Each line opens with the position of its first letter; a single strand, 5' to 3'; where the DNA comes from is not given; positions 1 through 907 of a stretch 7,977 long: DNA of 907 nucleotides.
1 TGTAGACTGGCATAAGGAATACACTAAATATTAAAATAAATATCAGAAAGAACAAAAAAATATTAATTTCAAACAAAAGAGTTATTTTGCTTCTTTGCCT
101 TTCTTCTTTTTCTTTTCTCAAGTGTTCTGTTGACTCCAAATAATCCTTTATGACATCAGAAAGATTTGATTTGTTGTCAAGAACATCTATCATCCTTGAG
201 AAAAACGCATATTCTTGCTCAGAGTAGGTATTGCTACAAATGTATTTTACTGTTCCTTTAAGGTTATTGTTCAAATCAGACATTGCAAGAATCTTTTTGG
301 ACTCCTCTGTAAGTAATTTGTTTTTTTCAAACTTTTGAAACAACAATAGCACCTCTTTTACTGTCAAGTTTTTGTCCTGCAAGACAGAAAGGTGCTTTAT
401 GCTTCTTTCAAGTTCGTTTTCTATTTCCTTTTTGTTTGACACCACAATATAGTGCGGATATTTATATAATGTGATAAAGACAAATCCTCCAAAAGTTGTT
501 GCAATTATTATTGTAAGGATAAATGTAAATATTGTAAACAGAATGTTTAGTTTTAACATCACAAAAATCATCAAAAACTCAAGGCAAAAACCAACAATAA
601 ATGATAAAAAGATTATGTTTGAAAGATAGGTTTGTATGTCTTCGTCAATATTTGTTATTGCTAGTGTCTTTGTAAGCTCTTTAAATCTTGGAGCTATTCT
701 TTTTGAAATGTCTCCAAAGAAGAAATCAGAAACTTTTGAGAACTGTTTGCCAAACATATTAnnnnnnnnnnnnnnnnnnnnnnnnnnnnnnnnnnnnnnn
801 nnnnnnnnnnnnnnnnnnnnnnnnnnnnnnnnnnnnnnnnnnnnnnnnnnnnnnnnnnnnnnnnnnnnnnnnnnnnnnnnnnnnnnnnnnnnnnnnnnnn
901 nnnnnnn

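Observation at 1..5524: Five-gene co-directional cluster linking ATP-grasp and PHP-like genes to a pilin-less T4P-like module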

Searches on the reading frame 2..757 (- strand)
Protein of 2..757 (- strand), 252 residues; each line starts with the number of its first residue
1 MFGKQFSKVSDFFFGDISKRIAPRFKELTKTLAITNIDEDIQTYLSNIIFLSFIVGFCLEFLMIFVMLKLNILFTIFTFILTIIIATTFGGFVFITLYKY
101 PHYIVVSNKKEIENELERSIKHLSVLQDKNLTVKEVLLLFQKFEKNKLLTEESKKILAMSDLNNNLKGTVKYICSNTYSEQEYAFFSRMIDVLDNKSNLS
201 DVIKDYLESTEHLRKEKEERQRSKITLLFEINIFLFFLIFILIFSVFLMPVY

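Call 8: search_protein_families(library=pfam, proteins=[window:2-757:-], max_evalue=0.1)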
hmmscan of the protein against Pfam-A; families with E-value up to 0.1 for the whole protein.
window:2-757:- (252 aa): 2 families
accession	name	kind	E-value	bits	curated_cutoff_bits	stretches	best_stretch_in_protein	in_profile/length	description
PF00482.28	T2SSF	-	1.1e-09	38.7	25.2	1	120-245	2-123/125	Type II secretion system (T2SS), protein F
PF06687.17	SUR7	-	0.0039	17.3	29.6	1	36-97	94-155/201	SUR7/PalI family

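Call 9: search_protein_families(library=ncbifam, proteins=[window:2-757:-], max_evalue=0.1)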
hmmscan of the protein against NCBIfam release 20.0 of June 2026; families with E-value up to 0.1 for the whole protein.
window:2-757:- (252 aa): 1 family
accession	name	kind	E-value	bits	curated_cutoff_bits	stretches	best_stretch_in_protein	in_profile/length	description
NF004704.2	PRK06041.1-2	equivalog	3e-12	46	550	1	35-204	4-168/555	archaellar assembly protein ArlJ/FlaJ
